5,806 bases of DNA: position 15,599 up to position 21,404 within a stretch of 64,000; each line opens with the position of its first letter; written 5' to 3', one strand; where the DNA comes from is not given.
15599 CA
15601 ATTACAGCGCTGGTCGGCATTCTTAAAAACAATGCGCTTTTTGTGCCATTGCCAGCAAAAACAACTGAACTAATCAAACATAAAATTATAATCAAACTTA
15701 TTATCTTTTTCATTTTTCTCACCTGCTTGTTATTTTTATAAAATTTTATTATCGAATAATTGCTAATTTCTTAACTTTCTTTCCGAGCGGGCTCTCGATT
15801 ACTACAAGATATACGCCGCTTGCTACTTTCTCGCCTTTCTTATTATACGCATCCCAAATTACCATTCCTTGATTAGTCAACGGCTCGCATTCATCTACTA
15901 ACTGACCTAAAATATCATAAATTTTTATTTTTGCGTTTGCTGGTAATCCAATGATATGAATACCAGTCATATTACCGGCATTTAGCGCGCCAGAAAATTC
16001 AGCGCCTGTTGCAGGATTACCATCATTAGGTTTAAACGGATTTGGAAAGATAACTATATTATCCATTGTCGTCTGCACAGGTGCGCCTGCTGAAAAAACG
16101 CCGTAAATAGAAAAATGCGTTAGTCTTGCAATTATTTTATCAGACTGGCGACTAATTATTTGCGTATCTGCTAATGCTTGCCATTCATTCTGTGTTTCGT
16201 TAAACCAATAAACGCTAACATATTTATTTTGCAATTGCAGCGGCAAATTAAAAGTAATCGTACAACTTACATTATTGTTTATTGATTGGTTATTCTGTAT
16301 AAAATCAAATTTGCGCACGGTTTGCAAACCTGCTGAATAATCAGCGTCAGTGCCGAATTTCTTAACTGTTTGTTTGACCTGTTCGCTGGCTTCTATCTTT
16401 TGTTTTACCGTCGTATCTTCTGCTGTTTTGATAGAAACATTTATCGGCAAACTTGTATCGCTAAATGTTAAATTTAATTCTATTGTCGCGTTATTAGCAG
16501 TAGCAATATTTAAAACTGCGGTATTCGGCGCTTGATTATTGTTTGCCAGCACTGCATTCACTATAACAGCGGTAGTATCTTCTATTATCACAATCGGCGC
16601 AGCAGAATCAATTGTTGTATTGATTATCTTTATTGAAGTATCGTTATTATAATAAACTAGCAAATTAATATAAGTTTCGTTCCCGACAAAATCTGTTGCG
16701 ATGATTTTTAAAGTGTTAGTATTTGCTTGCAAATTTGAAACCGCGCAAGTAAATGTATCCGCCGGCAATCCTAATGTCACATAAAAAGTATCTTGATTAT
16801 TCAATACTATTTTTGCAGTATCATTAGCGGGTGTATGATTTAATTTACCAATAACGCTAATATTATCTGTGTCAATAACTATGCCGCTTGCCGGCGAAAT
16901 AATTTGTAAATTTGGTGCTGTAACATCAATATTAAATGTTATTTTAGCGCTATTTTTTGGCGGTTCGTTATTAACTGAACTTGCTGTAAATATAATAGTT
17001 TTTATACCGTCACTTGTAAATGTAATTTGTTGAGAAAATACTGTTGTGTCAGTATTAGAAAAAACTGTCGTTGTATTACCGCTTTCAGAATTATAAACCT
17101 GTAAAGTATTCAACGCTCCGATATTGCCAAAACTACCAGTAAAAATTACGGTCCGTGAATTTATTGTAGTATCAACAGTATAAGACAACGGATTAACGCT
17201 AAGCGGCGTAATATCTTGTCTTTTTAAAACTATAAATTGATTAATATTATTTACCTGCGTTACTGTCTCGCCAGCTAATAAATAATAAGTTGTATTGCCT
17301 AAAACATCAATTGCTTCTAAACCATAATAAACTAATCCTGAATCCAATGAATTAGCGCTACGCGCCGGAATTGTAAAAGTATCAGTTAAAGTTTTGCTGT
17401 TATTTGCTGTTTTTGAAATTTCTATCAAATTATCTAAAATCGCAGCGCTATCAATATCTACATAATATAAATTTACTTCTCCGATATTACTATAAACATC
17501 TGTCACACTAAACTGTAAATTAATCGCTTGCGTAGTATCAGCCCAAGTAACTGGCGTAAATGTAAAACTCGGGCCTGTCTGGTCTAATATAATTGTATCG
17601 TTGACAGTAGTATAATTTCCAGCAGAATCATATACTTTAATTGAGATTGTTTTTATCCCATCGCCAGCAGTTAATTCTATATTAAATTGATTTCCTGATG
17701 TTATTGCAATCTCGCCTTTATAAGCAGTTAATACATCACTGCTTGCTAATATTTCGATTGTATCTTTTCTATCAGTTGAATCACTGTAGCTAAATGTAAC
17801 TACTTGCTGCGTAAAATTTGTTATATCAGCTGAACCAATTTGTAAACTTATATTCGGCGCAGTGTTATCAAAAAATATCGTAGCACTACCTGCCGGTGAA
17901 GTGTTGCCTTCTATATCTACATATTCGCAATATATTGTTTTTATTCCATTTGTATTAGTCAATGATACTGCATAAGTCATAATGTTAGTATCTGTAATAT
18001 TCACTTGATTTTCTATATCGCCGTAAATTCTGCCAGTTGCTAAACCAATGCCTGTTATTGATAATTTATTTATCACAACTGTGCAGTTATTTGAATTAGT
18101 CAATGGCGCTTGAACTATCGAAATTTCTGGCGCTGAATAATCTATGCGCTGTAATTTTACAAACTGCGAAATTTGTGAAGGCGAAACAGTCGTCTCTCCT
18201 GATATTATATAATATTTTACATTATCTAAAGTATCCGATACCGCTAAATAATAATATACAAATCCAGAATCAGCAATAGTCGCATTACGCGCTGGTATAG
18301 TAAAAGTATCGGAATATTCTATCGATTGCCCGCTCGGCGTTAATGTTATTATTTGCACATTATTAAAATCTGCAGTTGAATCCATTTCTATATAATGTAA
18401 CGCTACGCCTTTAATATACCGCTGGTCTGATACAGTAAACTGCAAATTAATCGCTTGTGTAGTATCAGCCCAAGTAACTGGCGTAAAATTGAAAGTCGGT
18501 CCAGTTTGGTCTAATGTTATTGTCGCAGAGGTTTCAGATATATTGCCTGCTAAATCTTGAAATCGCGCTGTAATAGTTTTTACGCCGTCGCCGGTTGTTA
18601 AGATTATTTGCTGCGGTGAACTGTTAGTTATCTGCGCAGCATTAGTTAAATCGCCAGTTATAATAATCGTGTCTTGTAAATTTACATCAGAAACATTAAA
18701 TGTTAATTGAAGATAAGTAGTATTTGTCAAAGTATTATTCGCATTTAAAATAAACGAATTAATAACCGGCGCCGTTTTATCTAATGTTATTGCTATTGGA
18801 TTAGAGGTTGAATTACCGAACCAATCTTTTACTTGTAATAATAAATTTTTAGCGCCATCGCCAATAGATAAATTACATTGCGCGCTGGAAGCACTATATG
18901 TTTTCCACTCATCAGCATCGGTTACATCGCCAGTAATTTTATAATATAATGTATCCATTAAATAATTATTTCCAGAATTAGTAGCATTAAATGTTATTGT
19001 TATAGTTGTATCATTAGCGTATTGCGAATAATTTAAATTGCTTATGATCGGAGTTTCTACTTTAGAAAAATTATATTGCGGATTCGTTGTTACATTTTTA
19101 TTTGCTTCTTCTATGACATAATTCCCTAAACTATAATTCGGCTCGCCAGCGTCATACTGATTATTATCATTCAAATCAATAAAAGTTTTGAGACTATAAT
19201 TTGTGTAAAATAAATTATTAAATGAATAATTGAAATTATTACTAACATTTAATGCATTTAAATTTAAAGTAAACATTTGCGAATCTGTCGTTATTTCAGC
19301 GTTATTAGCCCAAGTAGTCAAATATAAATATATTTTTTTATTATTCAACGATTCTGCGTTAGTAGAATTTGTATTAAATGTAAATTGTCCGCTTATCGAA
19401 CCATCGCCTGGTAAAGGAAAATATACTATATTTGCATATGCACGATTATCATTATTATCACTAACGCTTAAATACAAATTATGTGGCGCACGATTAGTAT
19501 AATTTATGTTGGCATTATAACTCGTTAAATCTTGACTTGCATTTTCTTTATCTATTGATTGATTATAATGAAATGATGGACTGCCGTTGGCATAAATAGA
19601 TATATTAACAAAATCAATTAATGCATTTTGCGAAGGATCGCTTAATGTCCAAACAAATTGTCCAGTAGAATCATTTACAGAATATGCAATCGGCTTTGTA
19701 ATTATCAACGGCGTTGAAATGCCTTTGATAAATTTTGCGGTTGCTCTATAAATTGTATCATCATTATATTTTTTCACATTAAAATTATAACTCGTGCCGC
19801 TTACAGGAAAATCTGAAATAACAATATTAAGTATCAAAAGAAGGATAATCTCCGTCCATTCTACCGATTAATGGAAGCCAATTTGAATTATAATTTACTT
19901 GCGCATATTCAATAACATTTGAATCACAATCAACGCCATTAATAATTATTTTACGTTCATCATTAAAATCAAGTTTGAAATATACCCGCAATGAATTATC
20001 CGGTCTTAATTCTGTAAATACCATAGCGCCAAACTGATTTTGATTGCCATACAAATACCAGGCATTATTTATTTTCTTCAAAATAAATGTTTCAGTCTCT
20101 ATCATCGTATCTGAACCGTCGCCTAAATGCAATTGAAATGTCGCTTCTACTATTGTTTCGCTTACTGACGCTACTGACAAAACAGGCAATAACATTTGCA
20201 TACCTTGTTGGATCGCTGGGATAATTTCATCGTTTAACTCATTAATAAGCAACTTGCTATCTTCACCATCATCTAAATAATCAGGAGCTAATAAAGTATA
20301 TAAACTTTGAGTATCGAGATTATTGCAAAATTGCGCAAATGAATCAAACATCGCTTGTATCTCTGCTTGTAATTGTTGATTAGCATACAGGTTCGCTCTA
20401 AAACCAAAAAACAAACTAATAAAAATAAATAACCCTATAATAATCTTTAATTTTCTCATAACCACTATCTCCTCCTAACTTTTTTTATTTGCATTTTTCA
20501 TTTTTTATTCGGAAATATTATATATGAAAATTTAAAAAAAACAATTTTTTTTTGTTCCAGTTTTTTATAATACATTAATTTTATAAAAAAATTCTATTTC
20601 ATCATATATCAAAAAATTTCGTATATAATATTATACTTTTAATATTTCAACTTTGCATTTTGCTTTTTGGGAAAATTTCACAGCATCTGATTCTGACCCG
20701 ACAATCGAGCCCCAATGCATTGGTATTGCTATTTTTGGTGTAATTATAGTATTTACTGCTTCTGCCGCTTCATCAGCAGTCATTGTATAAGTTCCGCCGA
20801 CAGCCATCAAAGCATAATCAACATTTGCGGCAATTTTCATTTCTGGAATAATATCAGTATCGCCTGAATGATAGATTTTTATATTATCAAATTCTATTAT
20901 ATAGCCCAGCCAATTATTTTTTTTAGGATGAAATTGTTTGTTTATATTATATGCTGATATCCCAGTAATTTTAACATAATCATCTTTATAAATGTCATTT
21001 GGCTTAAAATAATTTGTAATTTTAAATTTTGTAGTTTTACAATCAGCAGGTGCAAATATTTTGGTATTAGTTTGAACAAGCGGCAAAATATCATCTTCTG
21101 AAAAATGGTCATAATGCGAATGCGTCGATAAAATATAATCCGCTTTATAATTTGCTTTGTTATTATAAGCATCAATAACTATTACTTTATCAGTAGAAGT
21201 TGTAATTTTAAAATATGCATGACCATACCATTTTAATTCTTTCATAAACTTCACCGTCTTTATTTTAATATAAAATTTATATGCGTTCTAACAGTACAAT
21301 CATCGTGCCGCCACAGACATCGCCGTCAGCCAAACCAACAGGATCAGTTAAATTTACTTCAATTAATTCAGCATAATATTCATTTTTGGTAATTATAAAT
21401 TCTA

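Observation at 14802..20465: T9SS cargo gene split by an apparent +1 frameshift in a T4 run, sitting next to a PorV/PorQ-type outer-membrane protein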

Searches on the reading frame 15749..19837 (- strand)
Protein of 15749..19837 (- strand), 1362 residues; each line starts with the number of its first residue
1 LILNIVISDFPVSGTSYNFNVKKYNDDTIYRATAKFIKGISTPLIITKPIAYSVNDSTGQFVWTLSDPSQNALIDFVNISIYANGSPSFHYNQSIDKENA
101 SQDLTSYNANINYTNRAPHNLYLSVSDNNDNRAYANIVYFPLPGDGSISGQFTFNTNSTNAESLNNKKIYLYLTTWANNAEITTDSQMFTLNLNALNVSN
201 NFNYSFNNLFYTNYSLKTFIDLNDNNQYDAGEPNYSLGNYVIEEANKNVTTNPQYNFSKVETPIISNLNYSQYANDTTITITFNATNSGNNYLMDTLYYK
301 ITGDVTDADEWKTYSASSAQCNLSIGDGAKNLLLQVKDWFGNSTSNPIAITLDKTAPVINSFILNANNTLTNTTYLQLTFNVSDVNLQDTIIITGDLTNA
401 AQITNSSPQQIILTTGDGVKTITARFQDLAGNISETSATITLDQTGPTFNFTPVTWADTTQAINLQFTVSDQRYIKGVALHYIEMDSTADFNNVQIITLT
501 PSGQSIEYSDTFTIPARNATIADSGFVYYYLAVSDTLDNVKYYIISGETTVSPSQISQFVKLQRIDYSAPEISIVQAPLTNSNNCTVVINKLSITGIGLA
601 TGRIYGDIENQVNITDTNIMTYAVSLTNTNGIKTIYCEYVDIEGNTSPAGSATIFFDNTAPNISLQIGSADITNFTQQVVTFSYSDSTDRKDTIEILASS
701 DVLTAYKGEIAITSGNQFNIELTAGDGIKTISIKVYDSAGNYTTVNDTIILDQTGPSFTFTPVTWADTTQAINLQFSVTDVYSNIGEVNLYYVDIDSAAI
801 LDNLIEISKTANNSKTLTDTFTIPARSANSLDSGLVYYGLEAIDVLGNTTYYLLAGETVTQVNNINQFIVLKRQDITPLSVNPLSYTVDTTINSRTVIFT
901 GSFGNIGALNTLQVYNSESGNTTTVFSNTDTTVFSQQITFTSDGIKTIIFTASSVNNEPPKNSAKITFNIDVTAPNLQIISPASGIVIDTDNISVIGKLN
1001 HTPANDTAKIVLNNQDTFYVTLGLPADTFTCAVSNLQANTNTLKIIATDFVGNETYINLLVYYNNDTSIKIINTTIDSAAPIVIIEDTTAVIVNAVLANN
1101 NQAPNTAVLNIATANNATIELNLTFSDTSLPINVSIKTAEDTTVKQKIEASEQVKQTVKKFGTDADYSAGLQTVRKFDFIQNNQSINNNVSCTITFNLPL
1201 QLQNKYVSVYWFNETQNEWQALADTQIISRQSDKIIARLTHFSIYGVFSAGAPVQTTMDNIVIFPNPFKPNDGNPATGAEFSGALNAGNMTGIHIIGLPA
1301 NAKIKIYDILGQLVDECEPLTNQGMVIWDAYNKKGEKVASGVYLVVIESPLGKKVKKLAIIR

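Call 6: search_protein_families(library=pfam, proteins=[window:15749-19837:-], max_evalue=0.01)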
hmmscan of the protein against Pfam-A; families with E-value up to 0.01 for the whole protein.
window:15749-19837:- (1362 aa): 2 families
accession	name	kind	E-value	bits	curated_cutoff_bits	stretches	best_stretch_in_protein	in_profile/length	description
PF13860.13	FlgD_ig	-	1.6e-05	25.2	27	1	1301-1348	24-74/79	FlgD Ig-like domain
PF18962.6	Por_Secre_tail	-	0.0045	17.7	27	1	1301-1360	21-75/75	Secretion system C-terminal sorting domain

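Call 7: search_protein_families(library=ncbifam, proteins=[window:15749-19837:-], max_evalue=0.01)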
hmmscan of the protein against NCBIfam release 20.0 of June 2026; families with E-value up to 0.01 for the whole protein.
window:15749-19837:- (1362 aa): 1 family
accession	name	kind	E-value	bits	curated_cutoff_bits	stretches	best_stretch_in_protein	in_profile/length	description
TIGR04183.1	Por_Secre_tail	domain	4.9e-05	23.2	23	1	1292-1359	11-70/72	T9SS type A sorting domain-containing protein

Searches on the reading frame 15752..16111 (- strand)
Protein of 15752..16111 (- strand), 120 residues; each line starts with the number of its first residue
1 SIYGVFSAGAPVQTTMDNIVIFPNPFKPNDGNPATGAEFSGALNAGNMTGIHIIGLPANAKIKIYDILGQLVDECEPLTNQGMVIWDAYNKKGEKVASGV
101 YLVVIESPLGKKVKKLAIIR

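Call 69: search_solved_structures(query=window:15752-16111:-, max_evalue=1)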
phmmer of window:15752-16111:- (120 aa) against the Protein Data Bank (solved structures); distinct sequences matched with E-value up to 1: 2.
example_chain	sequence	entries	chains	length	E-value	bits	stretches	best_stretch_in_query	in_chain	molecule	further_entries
5m11_A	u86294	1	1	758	6.6e-09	39.5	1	48-116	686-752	Immunoreactive 84kD antigen PG93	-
6za2_A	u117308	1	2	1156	0.39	14.4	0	55-112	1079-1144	Por secretion system protein porU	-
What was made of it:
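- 15752..16063 (-): C-terminal sorting domain (T9SS type A / FlgD-Ig-like), from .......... to KKLAIIR. PDB 5m11 (P. gingivalis PG93), residues 686-752, matches at E=6.6e-9 (call 69).
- On T9SS type A CTD substrate: Independent support comes from a match to the C-terminal residues 686-752 of PDB 5m11 (P. gingivalis PG93) at E=6.6e-9 (call 69).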

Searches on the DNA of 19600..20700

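Call 64: search_rna_families(source=window, start=19600, end=20700, threshold=evalue, max_evalue=1)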
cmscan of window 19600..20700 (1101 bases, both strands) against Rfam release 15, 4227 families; matches with E-value up to 1: 0.
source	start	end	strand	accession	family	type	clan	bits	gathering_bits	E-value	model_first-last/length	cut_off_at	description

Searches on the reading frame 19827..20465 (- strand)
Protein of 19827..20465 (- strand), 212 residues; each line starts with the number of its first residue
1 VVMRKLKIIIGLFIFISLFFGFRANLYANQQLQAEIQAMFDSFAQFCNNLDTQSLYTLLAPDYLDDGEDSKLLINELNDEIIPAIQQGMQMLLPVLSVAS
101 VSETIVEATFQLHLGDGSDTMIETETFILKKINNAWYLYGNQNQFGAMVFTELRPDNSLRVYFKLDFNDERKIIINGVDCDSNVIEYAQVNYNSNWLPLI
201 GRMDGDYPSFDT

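Call 6: search_protein_families(library=pfam, proteins=[window:19827-20465:-], max_evalue=0.01)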
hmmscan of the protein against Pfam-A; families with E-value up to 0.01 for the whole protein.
window:19827-20465:- (212 aa): 0 families

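Call 7: search_protein_families(library=ncbifam, proteins=[window:19827-20465:-], max_evalue=0.01)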
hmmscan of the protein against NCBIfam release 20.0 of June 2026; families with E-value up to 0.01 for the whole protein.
window:19827-20465:- (212 aa): 0 families

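Call 8: find_encoding_contigs(protein=window:19827-20459:-, flank=10000, max_places=10)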
Protein window:19827-20459:- (210 aa): no gene with exactly this product is on record in the collection.
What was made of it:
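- Tried and rejected: Exact look-up of the 210-aa product (call 8).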

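Call 28: find_encoding_contigs(protein=window:19830-20351:-, flank=10000, max_places=10)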
Protein seq(174 aa) (174 aa): 5 contigs read that carry it; 5 places shown.
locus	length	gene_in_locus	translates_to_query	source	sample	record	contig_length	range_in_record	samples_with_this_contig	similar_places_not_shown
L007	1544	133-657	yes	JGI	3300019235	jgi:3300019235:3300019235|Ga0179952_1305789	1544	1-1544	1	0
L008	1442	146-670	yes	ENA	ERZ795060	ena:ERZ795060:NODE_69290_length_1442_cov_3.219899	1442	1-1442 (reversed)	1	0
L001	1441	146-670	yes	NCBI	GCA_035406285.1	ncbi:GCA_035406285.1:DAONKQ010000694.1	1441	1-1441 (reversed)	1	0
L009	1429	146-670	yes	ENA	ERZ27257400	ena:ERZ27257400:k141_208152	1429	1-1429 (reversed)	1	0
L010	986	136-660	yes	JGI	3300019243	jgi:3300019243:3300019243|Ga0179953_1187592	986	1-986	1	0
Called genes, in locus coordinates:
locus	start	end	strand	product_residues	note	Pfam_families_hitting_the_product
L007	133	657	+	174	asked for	-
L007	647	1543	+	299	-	?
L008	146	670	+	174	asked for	-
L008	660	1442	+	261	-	?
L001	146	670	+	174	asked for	-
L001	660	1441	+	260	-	?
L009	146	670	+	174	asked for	-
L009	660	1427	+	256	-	?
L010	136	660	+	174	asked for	-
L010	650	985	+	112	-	?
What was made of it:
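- Tried and rejected: Look-up of the 174-aa form succeeded (call 28).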

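Call 52: search_protein_families(library=pfam, proteins=[window:19827-20459:-], max_evalue=1)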
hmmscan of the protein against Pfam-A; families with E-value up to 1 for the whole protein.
window:19827-20459:- (210 aa): 1 family
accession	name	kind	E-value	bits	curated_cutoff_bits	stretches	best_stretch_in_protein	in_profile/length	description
PF05478.16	Prominin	-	0.1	11.1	34.3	1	6-107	147-252/799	Prominin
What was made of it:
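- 19827..20459 (-): 5' fragment of the broken gene (210 aa from ATG 20459; list_orfs starts it at GTG 20465). It encodes the signal peptide, an alpha/beta N-terminal domain and the first strands of a beta-sandwich domain, and ends at the TAA created by the insertion. No Pfam or NCBIfam family matches (calls 6, 7, 52).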

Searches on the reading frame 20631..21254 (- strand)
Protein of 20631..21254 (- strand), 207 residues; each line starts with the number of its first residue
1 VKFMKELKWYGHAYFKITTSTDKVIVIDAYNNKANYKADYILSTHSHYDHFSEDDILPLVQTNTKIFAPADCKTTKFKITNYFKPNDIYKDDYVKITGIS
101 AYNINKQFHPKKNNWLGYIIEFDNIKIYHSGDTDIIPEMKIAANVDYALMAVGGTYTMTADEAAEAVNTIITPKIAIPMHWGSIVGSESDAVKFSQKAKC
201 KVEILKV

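Call 6: search_protein_families(library=pfam, proteins=[window:20631-21254:-], max_evalue=0.01)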
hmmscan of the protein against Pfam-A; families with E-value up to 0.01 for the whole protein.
window:20631-21254:- (207 aa): 2 families
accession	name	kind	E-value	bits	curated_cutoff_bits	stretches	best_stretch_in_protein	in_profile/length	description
PF13483.12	Lactamase_B_3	-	4.4e-23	82.5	24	1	6-180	1-160/160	Beta-lactamase superfamily domain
PF12706.13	Lactamase_B_2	-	1e-16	61.6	27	1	37-181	30-200/200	Beta-lactamase superfamily domain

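Call 7: search_protein_families(library=ncbifam, proteins=[window:20631-21254:-], max_evalue=0.01)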
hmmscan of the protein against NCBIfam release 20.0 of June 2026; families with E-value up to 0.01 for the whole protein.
window:20631-21254:- (207 aa): 2 families
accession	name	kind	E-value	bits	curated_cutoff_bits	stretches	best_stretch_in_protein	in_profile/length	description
NF001911.0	PRK00685.1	equivalog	1.4e-28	99.9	144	1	6-204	2-219/228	metal-dependent hydrolase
NF040641.1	bifunc_ST_SDO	equivalog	0.0029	16.5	625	1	18-55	182-219/423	bifunctional sulfur transferase/dioxygenase Blh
